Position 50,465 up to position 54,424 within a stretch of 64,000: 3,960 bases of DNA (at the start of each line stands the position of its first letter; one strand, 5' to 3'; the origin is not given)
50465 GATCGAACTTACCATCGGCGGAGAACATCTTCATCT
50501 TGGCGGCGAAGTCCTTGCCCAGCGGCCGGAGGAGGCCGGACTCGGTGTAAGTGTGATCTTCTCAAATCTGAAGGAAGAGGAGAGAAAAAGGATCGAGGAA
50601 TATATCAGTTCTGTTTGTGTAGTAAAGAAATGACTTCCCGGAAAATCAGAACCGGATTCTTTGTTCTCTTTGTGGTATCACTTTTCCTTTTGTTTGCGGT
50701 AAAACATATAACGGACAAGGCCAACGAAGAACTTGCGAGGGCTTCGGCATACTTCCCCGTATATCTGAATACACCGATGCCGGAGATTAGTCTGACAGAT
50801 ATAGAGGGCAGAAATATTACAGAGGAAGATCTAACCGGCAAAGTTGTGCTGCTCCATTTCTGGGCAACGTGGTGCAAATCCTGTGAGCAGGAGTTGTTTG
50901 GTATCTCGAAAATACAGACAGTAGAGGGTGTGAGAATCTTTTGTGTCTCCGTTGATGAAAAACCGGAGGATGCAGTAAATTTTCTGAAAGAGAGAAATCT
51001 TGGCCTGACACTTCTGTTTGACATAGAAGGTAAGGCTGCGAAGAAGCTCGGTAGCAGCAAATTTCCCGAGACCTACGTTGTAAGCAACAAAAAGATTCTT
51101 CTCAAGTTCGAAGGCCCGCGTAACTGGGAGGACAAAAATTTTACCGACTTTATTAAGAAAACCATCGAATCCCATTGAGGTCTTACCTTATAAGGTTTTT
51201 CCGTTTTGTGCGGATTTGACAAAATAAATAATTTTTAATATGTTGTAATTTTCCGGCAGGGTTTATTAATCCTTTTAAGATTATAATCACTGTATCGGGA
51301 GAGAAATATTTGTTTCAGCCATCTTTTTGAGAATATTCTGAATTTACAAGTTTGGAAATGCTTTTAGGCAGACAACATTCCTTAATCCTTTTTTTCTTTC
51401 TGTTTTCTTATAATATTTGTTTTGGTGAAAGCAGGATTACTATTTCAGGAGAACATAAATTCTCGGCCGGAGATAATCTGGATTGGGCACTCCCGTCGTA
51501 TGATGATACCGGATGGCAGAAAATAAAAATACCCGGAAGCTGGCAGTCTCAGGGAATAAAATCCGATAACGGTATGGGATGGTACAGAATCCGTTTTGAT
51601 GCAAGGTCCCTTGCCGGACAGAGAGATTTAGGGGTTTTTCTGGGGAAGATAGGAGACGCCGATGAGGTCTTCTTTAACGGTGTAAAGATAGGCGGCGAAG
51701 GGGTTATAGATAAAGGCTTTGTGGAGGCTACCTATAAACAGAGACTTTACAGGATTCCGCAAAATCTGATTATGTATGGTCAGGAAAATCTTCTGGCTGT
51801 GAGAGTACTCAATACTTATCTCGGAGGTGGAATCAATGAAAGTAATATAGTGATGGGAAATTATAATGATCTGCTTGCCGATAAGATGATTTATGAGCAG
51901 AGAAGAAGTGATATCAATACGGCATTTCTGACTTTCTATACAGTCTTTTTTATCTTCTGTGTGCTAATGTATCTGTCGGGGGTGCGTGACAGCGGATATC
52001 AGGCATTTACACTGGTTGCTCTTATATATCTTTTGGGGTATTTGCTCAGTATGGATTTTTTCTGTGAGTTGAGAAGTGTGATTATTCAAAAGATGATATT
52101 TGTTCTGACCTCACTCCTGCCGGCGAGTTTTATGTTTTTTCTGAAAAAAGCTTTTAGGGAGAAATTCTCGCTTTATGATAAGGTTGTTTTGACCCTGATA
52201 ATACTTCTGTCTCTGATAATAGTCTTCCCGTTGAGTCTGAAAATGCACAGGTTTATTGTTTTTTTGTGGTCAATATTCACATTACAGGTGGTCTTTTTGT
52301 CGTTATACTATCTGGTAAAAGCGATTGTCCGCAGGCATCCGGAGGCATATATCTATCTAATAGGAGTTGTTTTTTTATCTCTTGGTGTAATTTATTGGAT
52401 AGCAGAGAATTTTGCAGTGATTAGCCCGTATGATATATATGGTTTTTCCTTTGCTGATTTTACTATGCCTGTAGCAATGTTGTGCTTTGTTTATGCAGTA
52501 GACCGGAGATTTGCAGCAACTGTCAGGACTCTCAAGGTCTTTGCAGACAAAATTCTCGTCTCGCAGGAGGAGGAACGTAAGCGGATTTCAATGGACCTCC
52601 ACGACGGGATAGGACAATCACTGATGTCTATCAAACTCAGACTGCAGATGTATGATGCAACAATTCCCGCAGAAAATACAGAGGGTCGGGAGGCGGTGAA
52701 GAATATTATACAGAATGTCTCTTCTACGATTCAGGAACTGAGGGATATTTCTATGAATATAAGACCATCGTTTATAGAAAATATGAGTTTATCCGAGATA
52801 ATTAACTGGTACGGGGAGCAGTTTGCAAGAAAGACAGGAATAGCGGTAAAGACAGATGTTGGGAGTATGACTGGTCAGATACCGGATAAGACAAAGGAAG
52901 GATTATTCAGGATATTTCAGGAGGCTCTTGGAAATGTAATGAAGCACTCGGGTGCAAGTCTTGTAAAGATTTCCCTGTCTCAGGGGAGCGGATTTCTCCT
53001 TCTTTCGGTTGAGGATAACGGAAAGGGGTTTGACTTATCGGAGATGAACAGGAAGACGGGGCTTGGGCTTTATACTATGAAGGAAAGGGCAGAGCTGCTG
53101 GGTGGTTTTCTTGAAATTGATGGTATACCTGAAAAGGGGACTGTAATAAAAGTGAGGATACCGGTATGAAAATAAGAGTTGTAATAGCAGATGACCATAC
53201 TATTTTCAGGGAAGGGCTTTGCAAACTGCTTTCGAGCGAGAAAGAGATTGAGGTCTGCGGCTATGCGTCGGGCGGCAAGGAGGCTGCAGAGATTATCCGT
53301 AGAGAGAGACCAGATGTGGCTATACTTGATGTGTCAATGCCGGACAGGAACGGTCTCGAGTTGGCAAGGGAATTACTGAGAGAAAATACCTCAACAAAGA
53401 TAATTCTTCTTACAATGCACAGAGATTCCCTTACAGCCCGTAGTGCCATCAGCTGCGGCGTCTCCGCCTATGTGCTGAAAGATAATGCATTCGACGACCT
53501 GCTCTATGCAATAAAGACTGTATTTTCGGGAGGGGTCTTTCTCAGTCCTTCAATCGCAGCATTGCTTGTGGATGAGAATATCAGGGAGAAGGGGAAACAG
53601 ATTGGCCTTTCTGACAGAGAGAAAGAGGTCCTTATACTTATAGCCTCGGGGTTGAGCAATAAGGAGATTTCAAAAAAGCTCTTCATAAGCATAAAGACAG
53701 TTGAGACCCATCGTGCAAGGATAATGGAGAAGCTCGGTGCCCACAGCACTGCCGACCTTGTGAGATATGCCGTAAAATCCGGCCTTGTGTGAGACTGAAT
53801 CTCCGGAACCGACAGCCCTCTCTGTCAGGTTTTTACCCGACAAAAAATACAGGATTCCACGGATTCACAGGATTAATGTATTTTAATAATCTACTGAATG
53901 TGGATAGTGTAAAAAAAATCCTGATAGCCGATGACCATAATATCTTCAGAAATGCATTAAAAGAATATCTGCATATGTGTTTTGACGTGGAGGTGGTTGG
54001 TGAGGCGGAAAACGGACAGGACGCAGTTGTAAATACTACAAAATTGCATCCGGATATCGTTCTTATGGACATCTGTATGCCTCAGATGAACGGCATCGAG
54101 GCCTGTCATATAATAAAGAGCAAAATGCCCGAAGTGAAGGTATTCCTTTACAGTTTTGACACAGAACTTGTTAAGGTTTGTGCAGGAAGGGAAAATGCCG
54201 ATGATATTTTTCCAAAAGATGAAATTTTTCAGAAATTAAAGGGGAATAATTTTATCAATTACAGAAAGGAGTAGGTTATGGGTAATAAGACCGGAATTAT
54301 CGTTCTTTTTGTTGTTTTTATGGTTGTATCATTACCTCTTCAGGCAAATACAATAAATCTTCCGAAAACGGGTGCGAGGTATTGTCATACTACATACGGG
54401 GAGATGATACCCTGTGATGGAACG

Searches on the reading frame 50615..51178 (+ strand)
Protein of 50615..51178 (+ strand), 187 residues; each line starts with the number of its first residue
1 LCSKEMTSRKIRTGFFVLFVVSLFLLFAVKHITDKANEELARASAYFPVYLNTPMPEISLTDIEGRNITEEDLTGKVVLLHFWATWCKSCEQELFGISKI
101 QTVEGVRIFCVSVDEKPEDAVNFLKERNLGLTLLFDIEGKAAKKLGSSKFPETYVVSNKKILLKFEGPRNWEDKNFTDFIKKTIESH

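Call 21: search_protein_families(library=pfam, proteins=[window:50615-51178:+], max_evalue=0.001)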
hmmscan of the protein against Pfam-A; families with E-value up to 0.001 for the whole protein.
window:50615-51178:+ (187 aa): 4 families
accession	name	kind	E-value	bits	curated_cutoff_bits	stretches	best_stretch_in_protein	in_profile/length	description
PF00578.27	AhpC-TSA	-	4.2e-17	62.7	26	1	53-162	3-121/124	AhpC/TSA family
PF08534.16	Redoxin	-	6.9e-12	45.8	26.6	1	52-172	3-139/148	Redoxin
PF13905.12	Thioredoxin_8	-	4.2e-06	27.5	27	1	75-159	1-91/94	Thioredoxin-like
PF00085.26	Thioredoxin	-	0.00024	21.5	23.5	0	76-118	19-63/103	Thioredoxin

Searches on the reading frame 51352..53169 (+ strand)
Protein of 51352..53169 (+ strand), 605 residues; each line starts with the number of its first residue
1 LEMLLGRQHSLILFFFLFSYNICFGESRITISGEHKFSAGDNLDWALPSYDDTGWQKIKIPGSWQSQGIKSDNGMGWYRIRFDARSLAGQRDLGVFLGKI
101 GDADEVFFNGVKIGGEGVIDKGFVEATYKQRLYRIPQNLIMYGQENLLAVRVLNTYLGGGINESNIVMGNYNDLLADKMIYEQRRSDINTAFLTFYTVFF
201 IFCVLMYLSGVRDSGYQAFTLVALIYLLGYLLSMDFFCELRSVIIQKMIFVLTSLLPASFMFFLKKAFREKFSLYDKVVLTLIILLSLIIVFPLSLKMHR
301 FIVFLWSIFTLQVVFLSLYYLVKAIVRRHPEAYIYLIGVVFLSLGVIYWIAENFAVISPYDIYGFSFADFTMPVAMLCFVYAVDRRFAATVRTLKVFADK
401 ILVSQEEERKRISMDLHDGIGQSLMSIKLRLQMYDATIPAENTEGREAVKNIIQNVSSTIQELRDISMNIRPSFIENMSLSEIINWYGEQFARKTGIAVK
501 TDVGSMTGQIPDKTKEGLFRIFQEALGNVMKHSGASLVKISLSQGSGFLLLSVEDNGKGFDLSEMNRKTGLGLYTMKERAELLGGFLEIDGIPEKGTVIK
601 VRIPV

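Call 8: search_protein_families(library=pfam, proteins=[window:51352-53169:+], max_evalue=0.01)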
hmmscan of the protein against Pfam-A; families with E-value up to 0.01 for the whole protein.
window:51352-53169:+ (605 aa): 5 families
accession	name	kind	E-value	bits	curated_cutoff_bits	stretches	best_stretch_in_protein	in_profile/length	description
PF07730.19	HisKA_3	-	2.2e-15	57.4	24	1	408-473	1-66/68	Histidine kinase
PF02518.31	HATPase_c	-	1e-13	52.1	26.4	1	516-604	4-108/111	Histidine kinase-, DNA gyrase B-, and HSP90-like ATPase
PF07695.17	7TMR-DISM_7TM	-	1.1e-08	35.6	29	1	189-382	5-201/205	7TM diverse intracellular signalling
PF13364.12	BetaGal_ABD2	-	0.00053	21.1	23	1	41-155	3-109/112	Beta-galactosidase second all-beta domain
PF13581.12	HATPase_c_2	-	0.0054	17.2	27.4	1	521-578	35-107/127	Histidine kinase-like ATPase domain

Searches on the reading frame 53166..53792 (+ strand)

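Call 8: search_protein_families(library=pfam, proteins=[window:53166-53792:+], max_evalue=0.01)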
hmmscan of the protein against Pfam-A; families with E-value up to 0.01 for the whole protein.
window:53166-53792:+ (208 aa): 4 families
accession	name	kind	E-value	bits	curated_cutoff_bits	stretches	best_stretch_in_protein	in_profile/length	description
PF00072.30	Response_reg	-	1.8e-25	89.7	30.2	1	5-116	1-110/111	Response regulator receiver domain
PF00196.25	GerE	-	4.8e-23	81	23.5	1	148-202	3-57/57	Bacterial regulatory proteins, luxR family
PF08281.18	Sigma70_r4_2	-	1.1e-07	31.9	25.7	1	148-190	11-54/54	Sigma-70, region 4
PF13412.12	HTH_24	-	0.0099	15.9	21.9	0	161-182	16-37/48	Winged helix-turn-helix DNA-binding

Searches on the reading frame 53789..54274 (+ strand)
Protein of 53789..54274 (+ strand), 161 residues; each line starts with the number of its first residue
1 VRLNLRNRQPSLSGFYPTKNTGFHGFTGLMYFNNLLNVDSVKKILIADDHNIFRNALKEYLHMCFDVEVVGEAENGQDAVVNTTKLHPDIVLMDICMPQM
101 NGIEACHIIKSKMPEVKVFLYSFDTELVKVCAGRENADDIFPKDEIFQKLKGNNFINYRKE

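Call 21: search_protein_families(library=pfam, proteins=[window:53789-54274:+], max_evalue=0.001)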
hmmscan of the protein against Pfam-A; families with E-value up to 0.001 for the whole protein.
window:53789-54274:+ (161 aa): 1 family
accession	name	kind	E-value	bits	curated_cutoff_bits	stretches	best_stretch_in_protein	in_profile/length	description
PF00072.30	Response_reg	-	1.7e-19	70.5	30.2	1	44-150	1-106/111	Response regulator receiver domain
